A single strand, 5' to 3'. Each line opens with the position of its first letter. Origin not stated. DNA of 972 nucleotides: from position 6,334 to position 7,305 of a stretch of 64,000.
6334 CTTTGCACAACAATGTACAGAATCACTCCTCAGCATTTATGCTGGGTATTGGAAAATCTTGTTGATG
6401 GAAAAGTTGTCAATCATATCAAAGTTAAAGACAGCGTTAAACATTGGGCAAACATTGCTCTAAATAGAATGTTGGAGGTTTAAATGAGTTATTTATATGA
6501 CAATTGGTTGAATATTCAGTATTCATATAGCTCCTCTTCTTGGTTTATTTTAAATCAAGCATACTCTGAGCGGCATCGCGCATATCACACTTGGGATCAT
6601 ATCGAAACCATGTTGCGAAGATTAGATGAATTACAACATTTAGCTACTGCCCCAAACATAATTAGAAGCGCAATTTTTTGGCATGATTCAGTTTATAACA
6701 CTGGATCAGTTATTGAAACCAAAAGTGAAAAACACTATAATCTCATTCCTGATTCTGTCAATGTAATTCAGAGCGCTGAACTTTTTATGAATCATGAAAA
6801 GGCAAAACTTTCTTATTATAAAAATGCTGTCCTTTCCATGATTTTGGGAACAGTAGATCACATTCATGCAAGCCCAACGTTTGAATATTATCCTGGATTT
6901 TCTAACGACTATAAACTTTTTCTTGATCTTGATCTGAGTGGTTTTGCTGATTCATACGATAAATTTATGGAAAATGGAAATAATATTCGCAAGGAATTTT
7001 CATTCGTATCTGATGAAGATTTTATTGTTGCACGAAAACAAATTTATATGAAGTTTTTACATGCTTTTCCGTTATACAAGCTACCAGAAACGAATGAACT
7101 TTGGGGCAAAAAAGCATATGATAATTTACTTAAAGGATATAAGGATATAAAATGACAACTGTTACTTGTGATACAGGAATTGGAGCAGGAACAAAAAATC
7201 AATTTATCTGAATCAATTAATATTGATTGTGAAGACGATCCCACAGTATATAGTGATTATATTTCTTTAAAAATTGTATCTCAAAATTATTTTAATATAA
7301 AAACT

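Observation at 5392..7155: Stand-alone quinolinate synthase (NadA) with an adjacent HD-domain hydrolase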

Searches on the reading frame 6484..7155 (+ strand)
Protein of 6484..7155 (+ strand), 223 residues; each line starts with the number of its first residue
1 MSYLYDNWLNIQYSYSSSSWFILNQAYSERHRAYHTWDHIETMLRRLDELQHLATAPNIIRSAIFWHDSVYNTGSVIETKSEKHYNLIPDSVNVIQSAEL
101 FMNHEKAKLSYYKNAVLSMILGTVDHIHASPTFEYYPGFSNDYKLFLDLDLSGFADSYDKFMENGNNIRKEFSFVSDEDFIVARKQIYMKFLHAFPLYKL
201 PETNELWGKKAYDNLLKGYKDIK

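Call 3: search_protein_families(library=pfam, proteins=[window:6484-7155:+], max_evalue=0.01)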
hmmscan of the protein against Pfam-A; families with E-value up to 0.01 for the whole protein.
window:6484-7155:+ (223 aa): 0 families

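Call 4: search_protein_families(library=ncbifam, proteins=[window:6484-7155:+], max_evalue=0.01)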
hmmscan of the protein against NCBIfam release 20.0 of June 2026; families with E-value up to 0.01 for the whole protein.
window:6484-7155:+ (223 aa): 0 families

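Call 12: find_homologous_proteins(query=window:6484-7155:+, max_evalue=0.001)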
Query window:6484-7155:+ (223 aa): 53 proteins with E <= 0.001 among 144 candidates.
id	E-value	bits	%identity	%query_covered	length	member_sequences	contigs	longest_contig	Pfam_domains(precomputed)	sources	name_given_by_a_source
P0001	5.1e-147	505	100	100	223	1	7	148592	-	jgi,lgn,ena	-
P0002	1.1e-99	351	71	100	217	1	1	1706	-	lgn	-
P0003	6.4e-38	149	38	97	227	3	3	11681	-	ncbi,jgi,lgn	jgi:predicted metal-dependent HD superfamily phosphohydrolase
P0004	1.5e-37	147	41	95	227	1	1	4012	-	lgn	-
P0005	6.5e-37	145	40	96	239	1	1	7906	-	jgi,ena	-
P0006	8.1e-37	145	40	96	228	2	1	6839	-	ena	-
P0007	1.0e-36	145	41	97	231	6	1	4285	-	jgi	jgi:predicted metal-dependent HD superfamily phosphohydrolase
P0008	1.0e-36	145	40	93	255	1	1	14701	-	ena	-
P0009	1.2e-36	144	39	96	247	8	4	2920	-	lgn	-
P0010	2.5e-36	143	38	96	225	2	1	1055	-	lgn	-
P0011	2.6e-36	143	41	90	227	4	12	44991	-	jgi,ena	jgi:predicted metal-dependent HD superfamily phosphohydrolase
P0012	3.1e-36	143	39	97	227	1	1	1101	-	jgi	jgi:predicted metal-dependent HD superfamily phosphohydrolase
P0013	5.0e-36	142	39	97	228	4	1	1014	-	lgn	-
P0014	7.8e-36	142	40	91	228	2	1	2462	-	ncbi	-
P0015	8.8e-36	142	38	97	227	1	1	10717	-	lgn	-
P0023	4.4e-34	136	39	94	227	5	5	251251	-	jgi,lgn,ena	-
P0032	4.5e-32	130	38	97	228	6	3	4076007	-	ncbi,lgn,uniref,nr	ncbi:hypothetical protein [Methylocystis parvus]|uniref:N-methyl-D-aspartate receptor NMDAR2C subuni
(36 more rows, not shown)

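Call 13: search_solved_structures(query=window:6484-7155:+, max_evalue=10, show_alignments=2)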
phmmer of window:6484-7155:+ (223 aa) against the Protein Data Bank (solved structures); distinct sequences matched with E-value up to 10: 1.
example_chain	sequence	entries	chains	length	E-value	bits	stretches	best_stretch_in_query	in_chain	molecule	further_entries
1ijq_A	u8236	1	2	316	1.3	11.8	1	54-89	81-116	LOW-DENSITY LIPOPROTEIN RECEPTOR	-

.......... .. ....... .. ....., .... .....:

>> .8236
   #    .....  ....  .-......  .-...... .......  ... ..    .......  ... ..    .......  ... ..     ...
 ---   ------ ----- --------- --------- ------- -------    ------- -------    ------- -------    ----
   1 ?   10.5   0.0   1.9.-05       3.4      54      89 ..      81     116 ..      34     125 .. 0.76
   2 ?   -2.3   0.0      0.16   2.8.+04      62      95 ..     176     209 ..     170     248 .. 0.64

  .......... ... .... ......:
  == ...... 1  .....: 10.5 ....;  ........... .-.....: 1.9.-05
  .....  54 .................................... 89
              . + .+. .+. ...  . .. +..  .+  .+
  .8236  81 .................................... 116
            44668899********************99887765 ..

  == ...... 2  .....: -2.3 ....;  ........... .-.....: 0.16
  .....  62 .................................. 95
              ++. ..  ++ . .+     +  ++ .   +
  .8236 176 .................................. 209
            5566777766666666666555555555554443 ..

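Call 15: find_encoding_contigs(protein=P0001, flank=10000, max_places=8)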
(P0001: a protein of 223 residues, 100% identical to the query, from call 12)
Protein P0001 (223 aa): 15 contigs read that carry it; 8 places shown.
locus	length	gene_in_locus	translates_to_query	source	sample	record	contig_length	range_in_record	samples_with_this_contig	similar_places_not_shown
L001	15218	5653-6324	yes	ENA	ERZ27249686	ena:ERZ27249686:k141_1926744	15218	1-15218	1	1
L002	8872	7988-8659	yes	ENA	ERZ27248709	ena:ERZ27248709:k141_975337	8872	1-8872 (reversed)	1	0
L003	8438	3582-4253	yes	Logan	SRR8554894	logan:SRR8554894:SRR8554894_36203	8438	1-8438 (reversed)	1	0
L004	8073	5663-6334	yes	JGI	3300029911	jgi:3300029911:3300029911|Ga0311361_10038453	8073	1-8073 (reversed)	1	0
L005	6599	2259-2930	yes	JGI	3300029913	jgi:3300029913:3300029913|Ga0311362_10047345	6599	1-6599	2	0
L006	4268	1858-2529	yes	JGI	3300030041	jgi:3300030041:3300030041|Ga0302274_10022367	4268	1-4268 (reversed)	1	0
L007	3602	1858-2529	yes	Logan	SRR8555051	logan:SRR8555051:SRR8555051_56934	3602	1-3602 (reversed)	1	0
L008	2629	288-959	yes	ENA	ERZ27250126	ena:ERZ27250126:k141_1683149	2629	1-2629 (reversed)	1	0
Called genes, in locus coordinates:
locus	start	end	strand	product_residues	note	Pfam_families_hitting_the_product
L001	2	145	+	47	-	?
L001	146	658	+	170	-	-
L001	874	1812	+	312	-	-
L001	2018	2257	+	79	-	-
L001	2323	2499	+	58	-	-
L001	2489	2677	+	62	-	-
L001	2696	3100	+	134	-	-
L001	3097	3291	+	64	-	-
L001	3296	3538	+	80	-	-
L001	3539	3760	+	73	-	-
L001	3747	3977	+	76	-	-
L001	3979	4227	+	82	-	-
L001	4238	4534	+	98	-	-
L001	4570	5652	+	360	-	PF02445:NadA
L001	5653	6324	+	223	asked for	-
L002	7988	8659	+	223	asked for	-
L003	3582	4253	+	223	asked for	-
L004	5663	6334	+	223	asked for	-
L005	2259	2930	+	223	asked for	-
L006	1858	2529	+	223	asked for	-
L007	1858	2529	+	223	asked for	-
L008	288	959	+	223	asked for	-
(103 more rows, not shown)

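Call 17: search_dna_similar(query=window:6484-7155:+, collection=phages, mode=protein, max_rows=40, max_evalue=0.001)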
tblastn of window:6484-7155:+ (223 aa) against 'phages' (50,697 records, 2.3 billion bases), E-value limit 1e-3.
Records with a match: 14; places in all: 14; records where one place covers at least 80% of the query: 12.
Best place of each record, by identity: <60% 14.
By first word of the organism name: Rhizobium 5; Rhodococcus 4; Acinetobacter 2; Salicola 1; Xanthomonas 1; Brevundimonas 1.
By host as written in the record: Rhodococcus erythropolis RIA 643 4; Rhizobium phaseoli IE4771 2; - 2; Rhizobium phaseoli sv. giardinii IE4771 1; Salicola sp. PV4 1; Xanthomonas citri 1; Rhizobium phaseoli sv. phaseoli IE1004 1; Rhizobium etli N731 1; and 1 more.
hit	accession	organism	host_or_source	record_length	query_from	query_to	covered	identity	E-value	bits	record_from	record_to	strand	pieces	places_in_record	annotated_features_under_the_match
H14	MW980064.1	Rhizobium phage RHEph12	Rhizobium phaseoli sv. giardinii IE4771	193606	23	215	87%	30.3%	1e-4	48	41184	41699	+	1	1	putative metal-dependent phosphohydrolase protein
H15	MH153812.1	Rhodococcus phage Grayson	Rhodococcus erythropolis RIA 643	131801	15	215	90%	27.4%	4e-11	68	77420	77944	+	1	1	129: hypothetical protein | 128: hypothetical protein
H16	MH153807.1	Rhodococcus phage Peregrin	Rhodococcus erythropolis RIA 643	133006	15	215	90%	27.4%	9e-11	67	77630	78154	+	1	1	129: hypothetical protein | 128: hypothetical protein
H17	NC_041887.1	Rhodococcus phage Weasels2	Rhodococcus erythropolis RIA 643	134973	21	215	87%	28.0%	1e-8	60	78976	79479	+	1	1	phosphohydrolase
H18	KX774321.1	Rhodococcus phage Weasels2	Rhodococcus erythropolis RIA 643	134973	21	215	87%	28.0%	1e-8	60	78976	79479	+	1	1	hypothetical protein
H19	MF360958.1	Salicola phage SCTP-2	Salicola sp. PV4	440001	7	186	81%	29.6%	2e-5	50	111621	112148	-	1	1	120: hypothetical protein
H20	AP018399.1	Xanthomonas phage XacN1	Xanthomonas citri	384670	4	223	99%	24.2%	5e-4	47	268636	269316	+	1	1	hypothetical protein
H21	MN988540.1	Rhizobium phage RHph_I42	Rhizobium phaseoli IE4771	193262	27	219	87%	27.4%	1e-6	54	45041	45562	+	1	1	putative metal-dependent phosphohydrolase protein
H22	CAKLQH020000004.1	Acinetobacter phage MD-2021a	not known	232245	22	199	80%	29.7%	3e-9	62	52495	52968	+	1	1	Uncharacterized protein conserved in bacteria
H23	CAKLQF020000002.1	Acinetobacter phage MD-2021a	not known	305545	22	199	80%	29.7%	3e-9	62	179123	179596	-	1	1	Uncharacterized protein conserved in bacteria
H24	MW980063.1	Rhizobium phage RHph_N46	Rhizobium phaseoli sv. phaseoli IE1004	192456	27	219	87%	27.1%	1e-6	54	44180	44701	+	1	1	putative metal-dependent phosphohydrolase protein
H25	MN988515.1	Rhizobium phage RHph_N28_1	Rhizobium etli N731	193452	27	219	87%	26.6%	4e-6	52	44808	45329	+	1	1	putative metal-dependent phosphohydrolase protein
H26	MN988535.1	Rhizobium phage RHph_N42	Rhizobium phaseoli IE4771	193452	27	219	87%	26.6%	4e-6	52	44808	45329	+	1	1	putative metal-dependent phosphohydrolase protein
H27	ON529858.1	Brevundimonas phage vB_BgoS-Bajun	Brevundimonas goettingensis LVF2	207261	27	215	85%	26.1%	6e-5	49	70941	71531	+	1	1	hypothetical protein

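Call 33: find_related_loci(query=window:6484-7155:+, collection=viral_contigs, flank=10000)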
Query window:6484-7155:+ (223 aa) in viral_contigs; peptide patterns used: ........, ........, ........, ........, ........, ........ (x = any residue, [..] = any of these).
No stretch of DNA in the collection matches any of the patterns.

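Call 43: search_protein_families(library=phrogs, proteins=[window:6484-7155:+], max_evalue=0.001)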
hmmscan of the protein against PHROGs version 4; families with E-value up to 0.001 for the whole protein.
window:6484-7155:+ (223 aa): 1 family
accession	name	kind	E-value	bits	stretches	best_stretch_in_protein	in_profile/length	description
phrog_19425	-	other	1.1e-24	88.3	1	23-221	12-202/207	phosphohydrolase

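Call 44: find_encoding_contigs(protein=P0032, flank=6000, max_places=3)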
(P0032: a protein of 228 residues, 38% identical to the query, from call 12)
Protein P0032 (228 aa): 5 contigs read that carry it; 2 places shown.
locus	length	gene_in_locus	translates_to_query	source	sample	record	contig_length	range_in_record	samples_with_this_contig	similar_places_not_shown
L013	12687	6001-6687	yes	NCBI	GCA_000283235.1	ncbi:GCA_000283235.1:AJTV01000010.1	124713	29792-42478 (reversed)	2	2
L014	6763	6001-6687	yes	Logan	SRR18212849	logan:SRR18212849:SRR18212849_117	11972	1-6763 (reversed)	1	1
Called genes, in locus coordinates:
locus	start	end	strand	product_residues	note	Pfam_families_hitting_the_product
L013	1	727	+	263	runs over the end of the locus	PF01209:Ubie_methyltran, PF05401:NodS (weak), PF07021:MetW (faint), PF13489:Methyltransf_23, PF13847:Methyltransf_31, PF08241:Methyltransf_11, PF08242:Methyltransf_12, PF13649:Methyltransf_25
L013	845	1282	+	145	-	-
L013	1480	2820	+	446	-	PF13371:TPR_9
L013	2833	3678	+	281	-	PF04773:FecR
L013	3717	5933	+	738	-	PF05226:CHASE2, PF00211:Guanylate_cyc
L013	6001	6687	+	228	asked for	-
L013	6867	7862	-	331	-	PF03734:YkuD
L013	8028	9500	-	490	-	PF00909:Ammonium_transp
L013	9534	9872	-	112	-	PF00543:P-II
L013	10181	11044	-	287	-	PF13622:4HBT_3, PF20789:4HBT_3C, PF02551:Acyl_CoA_thio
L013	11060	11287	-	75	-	PF03966:Trm112p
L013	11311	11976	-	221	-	PF02190:LON_substr_bdg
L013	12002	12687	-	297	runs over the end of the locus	PF00085:Thioredoxin, PF13098:Thioredoxin_2 (weak), PF14559:TPR_19, PF14561:TPR_20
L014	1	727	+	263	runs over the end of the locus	PF01209:Ubie_methyltran, PF05401:NodS (weak), PF07021:MetW (faint), PF13489:Methyltransf_23, PF13847:Methyltransf_31, PF08241:Methyltransf_11, PF08242:Methyltransf_12, PF13649:Methyltransf_25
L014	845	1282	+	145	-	-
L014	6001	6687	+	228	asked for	-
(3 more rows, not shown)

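Call 45: find_encoding_contigs(protein=P0023, flank=6000, max_places=3)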
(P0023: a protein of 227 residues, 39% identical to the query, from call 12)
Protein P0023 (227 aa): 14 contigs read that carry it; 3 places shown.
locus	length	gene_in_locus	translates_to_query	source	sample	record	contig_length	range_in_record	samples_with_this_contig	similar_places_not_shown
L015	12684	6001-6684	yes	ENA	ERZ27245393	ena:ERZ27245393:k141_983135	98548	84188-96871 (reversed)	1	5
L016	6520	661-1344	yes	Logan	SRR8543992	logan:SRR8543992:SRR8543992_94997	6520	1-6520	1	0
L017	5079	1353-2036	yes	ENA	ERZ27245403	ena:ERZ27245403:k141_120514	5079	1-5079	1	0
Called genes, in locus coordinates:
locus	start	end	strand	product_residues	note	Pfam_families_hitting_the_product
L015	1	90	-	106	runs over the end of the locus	-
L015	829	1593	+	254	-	PF00027:cNMP_binding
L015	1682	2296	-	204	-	PF00027:cNMP_binding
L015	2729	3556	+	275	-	PF04773:FecR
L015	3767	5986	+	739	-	PF05226:CHASE2, PF00211:Guanylate_cyc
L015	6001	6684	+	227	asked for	-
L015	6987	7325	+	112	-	PF01740:STAS, PF13466:STAS_2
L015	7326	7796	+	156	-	PF13581:HATPase_c_2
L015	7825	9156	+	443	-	PF00027:cNMP_binding, PF07228:SpoIIE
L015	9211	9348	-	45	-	-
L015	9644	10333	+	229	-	PF00027:cNMP_binding, PF13545:HTH_Crp_2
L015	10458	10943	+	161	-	-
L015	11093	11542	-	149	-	-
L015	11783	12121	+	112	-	PF00543:P-II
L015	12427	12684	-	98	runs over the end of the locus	-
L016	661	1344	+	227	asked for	-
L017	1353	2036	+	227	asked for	-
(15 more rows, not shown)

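Call 47: find_related_loci(query=A3, collection=genome_contigs, flank=6000)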
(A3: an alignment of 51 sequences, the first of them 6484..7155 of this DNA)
Query A3 (223 aa) in genome_contigs; peptide patterns used: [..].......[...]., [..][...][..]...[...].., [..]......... (x = any residue, [..] = any of these).
249 stretches matched a pattern; 198 encode a relative of the query (tblastn E <= 1e-3); the best 80 are kept; 80 distinct loci.
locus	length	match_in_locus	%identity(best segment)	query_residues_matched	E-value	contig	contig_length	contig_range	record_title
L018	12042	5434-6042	39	8-217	3e-43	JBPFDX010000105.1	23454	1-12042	MAG: Methylocystis sp. isolate Site2BBin3 k141_9187, whole genome shotgun sequence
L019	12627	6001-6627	38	8-223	2e-37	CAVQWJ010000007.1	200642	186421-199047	MAG: uncultured Alphaproteobacteria bacterium isolate MFD02979.bin.1.243 genome assembly, contig: contig_27271, whole ge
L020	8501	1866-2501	38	5-223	5e-37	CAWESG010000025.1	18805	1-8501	MAG: uncultured Alphaproteobacteria bacterium isolate MFD02134.bin.2.23 genome assembly, contig: contig_39683, whole gen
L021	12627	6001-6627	35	7-222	5e-35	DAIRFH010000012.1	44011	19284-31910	MAG TPA_asm: Methylocystis sp. isolate CTOTU22602 NODE_178_length_44011_cov_9.219401, whole genome shotgun sequence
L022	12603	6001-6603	36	8-215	4e-35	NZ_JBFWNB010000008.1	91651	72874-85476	MAG: Methylocystis sp. isolate CA_2019_TPBF_102 NODE_2111_length_91651_cov_5.472641_TPBF, whole genome shotgun sequence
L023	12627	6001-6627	38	8-223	6e-35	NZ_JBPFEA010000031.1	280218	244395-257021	MAG: Methylocystis sp. isolate Soil1BBIn8 k141_547330, whole genome shotgun sequence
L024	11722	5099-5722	36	8-222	1e-34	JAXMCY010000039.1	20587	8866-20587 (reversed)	MAG: Methylocystis sp. isolate STL-PRO22 C4.15.fa-39, whole genome shotgun sequence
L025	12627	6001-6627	39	8-223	2e-34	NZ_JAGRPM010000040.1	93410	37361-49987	MAG: Rhodoblastus sp. isolate BP08 k141_11444, whole genome shotgun sequence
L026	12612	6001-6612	40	8-218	3e-34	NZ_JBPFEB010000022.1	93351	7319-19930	MAG: Methylocystis sp. isolate Soil2ABin7 k141_191198, whole genome shotgun sequence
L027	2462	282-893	39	7-217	3e-34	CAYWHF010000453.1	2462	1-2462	MAG TPA_asm: uncultured Methylocapsa sp. isolate binchicken_co185_218 genome assembly, contig: NODE_130938_length_2462_c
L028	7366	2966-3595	38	7-223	5e-34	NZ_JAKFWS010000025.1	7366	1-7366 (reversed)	MAG: Methylocystis sp. isolate ND1_Bin_1_1 ND1_0002320, whole genome shotgun sequence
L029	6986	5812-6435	37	8-222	3e-34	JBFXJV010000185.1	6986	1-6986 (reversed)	MAG: Methylocystis sp. isolate CA_2019_TPIn_6 NODE_43697_length_6986_cov_3.835836_TPIn, whole genome shotgun sequence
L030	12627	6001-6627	36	8-223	9e-34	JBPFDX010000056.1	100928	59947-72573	MAG: Methylocystis sp. isolate Site2BBin3 k141_49606, whole genome shotgun sequence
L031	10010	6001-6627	38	8-223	8e-34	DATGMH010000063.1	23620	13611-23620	MAG TPA_asm: Bryobacteraceae bacterium isolate SMAG_U9907 k141_93044, whole genome shotgun sequence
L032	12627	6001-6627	38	8-223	9e-34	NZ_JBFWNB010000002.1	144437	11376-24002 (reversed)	MAG: Methylocystis sp. isolate CA_2019_TPBF_102 NODE_1091_length_144437_cov_5.500700_TPBF, whole genome shotgun sequence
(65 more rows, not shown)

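Call 50: predict_structure(alignment_id=A3)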
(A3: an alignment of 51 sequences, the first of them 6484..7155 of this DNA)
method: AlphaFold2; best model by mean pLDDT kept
length: 223 residues; sequences in the alignment: 51
mean_pLDDT: 96.8   pTM: 0.93
mean pLDDT of the five models: 96.8, 96.3, 96.1, 95.9, 95.7
residues with pLDDT >= 90: 207; 70-90: 16; 50-70: 0; < 50: 0
segments of 3 or more residues with pLDDT < 50: none
pLDDT, mean of each block of 10 residues (from residue 1): 96 97 98 98 99 98 99 90 90 98 93 98 98 98 99 98 98 96 98 98 98 98 91
secondary structure, 60 per line:
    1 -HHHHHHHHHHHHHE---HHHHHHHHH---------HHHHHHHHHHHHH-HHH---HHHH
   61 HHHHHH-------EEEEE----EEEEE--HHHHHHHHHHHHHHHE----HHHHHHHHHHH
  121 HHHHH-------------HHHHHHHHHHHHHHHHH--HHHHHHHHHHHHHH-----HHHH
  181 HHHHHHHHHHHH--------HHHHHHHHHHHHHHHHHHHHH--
elements in order: H2-14 H19-27 H37-49 H57-66 E74-78 E83-87 H90-104 H110-125 H139-155 H158-171 H177-192 H201-221
